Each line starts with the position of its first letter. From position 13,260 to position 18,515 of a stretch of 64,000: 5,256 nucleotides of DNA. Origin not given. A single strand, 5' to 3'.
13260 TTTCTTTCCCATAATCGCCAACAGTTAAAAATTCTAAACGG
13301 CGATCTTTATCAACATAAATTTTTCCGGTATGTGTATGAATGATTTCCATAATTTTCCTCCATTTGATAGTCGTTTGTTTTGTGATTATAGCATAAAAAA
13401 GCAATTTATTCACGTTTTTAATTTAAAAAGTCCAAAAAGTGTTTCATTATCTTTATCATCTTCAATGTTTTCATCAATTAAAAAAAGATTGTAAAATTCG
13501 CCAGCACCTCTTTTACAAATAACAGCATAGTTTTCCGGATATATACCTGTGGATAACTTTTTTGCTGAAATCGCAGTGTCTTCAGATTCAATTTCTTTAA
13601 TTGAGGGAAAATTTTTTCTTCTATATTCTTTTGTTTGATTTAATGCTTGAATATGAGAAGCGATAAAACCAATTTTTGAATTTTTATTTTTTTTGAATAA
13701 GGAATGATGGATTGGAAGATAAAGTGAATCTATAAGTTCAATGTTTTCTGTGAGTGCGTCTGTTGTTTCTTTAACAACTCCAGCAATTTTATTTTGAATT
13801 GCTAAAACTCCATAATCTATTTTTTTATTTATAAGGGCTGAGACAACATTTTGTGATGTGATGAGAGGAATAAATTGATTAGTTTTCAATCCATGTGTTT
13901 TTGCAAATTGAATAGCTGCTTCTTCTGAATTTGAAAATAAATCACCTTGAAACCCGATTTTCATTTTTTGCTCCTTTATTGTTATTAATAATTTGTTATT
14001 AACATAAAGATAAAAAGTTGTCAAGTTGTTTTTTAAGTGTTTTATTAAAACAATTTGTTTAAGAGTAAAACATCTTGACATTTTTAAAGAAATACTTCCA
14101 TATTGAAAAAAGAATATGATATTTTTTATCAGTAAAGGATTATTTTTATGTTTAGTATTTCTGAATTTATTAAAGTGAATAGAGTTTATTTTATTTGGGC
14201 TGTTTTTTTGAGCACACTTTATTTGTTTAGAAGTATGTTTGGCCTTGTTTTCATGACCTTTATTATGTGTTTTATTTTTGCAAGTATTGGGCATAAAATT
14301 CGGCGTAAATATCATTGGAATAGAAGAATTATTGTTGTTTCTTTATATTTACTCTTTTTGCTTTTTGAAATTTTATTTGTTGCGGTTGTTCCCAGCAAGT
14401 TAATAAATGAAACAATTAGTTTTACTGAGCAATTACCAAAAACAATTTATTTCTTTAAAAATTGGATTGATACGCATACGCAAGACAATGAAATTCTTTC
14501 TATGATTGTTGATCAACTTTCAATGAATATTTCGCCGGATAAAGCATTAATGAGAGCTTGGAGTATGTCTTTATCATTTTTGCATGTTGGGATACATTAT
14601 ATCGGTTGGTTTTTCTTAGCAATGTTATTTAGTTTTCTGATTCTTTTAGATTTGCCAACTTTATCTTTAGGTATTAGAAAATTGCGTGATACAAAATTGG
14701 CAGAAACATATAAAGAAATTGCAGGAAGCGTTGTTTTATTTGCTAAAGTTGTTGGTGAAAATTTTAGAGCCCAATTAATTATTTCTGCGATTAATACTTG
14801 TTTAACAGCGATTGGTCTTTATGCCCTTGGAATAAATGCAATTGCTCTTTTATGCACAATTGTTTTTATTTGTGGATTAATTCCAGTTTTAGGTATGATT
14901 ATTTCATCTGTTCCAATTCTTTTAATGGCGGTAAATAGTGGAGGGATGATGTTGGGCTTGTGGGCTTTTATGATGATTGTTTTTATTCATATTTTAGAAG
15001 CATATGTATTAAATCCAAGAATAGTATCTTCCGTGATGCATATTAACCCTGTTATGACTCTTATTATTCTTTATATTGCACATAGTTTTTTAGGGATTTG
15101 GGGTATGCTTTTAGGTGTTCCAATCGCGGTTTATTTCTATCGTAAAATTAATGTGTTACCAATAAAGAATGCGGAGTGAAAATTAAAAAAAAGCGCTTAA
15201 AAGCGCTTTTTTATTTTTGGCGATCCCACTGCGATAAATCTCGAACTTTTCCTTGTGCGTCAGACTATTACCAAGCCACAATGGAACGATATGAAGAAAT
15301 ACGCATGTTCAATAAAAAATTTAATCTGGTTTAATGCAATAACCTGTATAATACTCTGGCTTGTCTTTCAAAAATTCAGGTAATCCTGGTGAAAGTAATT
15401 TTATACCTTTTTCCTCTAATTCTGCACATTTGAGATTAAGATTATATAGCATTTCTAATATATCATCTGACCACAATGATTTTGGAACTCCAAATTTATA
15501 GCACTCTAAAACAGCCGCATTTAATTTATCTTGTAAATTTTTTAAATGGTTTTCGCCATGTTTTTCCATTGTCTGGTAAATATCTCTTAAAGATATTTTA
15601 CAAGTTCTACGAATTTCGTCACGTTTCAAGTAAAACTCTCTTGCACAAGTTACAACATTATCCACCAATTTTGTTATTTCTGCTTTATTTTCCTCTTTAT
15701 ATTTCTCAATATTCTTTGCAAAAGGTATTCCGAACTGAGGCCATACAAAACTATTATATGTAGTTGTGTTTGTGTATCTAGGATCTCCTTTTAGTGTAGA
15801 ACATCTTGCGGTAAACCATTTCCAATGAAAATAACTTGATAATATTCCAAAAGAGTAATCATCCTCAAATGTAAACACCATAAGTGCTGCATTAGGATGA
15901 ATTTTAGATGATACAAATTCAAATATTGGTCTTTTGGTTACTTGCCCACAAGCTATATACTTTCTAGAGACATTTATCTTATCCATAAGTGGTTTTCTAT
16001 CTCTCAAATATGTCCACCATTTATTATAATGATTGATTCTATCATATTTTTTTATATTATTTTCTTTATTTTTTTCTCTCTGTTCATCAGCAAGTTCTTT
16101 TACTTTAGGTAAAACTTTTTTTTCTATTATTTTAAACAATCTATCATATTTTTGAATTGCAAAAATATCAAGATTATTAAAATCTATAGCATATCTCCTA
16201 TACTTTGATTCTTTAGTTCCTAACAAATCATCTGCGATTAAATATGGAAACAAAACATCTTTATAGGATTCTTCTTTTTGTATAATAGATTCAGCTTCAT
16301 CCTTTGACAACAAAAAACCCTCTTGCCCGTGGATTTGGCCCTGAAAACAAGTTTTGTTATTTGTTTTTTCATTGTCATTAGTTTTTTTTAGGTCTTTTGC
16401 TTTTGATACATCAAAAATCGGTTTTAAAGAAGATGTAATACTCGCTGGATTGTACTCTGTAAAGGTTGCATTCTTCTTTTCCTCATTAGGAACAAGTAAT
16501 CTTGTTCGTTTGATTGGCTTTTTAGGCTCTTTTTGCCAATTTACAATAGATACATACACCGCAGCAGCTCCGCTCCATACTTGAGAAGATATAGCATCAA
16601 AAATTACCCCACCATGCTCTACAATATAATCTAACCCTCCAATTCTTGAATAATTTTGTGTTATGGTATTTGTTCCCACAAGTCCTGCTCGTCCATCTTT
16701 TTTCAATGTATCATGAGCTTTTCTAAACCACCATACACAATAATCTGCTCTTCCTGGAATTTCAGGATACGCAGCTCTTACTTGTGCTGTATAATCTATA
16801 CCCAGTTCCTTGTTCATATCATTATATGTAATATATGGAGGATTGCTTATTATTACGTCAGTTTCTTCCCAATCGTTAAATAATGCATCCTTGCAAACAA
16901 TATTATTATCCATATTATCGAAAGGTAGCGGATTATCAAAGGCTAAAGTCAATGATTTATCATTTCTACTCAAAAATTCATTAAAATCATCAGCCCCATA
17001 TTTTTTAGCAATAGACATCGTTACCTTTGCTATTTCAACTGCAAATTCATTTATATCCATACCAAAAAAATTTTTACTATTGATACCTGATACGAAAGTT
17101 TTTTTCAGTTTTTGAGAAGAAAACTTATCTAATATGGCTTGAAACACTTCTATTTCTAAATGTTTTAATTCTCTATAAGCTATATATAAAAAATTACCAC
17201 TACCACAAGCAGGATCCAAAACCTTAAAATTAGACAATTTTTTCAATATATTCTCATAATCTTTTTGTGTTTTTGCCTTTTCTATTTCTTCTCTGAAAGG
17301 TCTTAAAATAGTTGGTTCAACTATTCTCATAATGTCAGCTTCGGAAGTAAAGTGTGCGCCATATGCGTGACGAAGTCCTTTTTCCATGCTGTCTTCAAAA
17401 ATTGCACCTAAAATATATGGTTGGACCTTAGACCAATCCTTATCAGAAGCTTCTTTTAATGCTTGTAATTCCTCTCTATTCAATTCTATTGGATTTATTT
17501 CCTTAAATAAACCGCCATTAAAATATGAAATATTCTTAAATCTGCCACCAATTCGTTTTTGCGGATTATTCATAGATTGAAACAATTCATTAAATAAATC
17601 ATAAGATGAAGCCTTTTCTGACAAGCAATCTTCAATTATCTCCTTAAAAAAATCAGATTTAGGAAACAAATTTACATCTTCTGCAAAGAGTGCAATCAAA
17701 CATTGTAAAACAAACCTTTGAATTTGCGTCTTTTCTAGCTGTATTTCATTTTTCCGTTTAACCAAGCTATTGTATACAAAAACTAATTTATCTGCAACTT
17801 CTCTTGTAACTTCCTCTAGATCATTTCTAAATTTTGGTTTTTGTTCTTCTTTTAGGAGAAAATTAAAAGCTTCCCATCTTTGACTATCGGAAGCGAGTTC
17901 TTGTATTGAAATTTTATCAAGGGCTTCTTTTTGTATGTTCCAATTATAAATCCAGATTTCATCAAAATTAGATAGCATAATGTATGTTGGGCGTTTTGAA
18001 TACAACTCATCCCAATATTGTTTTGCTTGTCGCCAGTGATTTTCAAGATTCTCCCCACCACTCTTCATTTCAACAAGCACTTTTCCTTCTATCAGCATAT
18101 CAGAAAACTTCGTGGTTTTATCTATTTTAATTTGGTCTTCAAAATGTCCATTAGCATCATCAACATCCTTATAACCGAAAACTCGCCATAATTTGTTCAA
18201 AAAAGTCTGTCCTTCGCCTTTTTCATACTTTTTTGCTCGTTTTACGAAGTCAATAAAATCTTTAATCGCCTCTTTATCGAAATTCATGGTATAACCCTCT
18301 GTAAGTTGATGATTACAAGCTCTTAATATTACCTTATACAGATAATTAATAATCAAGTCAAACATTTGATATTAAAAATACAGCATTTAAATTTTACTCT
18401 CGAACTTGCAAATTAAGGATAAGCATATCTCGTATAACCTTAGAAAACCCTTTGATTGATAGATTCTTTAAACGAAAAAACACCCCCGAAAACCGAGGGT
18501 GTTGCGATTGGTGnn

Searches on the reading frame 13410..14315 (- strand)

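Call 36: search_protein_families(library=pfam, proteins=[window:13410-14315:-], max_evalue=0.0001)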
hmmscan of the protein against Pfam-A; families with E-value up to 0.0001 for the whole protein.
window:13410-14315:- (301 aa): 1 family
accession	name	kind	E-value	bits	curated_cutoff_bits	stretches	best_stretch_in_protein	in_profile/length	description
PF00800.23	PDT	-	4.6e-37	128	25.2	1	120-297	1-176/181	Prephenate dehydratase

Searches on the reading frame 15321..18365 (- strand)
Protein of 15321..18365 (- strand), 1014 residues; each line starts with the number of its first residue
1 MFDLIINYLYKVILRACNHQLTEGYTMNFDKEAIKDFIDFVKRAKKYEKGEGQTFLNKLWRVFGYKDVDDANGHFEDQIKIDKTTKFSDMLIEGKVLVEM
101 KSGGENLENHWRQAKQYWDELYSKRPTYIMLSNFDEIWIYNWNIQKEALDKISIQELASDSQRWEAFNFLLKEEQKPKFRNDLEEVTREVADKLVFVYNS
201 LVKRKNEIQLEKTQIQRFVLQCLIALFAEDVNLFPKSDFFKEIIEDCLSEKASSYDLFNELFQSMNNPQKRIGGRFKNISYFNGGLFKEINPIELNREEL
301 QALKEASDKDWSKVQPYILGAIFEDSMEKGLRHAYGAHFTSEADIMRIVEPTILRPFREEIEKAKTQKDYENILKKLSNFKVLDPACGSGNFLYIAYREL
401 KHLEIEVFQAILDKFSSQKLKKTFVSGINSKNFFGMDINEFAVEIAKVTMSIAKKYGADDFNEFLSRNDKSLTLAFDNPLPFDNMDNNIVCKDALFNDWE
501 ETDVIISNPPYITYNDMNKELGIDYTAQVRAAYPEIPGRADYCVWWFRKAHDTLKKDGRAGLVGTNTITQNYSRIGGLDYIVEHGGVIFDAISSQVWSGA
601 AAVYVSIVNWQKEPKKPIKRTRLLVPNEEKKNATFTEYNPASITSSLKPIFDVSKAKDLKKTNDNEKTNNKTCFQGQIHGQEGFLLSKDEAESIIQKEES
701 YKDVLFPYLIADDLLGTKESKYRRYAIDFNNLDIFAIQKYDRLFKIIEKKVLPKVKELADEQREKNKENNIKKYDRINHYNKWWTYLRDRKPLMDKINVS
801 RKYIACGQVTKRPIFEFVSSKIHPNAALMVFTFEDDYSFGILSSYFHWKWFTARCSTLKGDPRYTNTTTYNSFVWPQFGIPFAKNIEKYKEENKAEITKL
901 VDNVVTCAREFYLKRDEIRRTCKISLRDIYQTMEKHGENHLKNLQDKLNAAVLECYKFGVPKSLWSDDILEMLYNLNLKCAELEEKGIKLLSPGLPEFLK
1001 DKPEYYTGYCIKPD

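Call 36: search_protein_families(library=pfam, proteins=[window:15321-18365:-], max_evalue=0.0001)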
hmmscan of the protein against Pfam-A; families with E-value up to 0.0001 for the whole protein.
window:15321-18365:- (1014 aa): 6 families
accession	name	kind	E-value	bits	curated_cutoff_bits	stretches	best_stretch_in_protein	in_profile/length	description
PF20473.4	MmeI_Mtase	-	1e-38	133.5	27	1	364-614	5-252/259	MmeI, DNA-methyltransferase domain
PF20464.3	MmeI_N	-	1.4e-19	71.5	27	1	35-203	4-180/181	MmeI, N-terminal domain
PF20465.4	MmeI_hel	-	4.3e-17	63.1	27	1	214-287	2-75/75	MmeI, helicase spacer domain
PF07669.17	Eco57I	-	9.3e-14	52.3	25.3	1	431-573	1-143/171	Eco57I restriction-modification methylase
PF20466.3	MmeI_TRD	-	4.8e-13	49.4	27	1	679-877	26-206/207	MmeI, target recognition domain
PF02384.22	N6_Mtase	-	6.2e-11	42.6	20.4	1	372-567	40-186/311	N-6 DNA Methylase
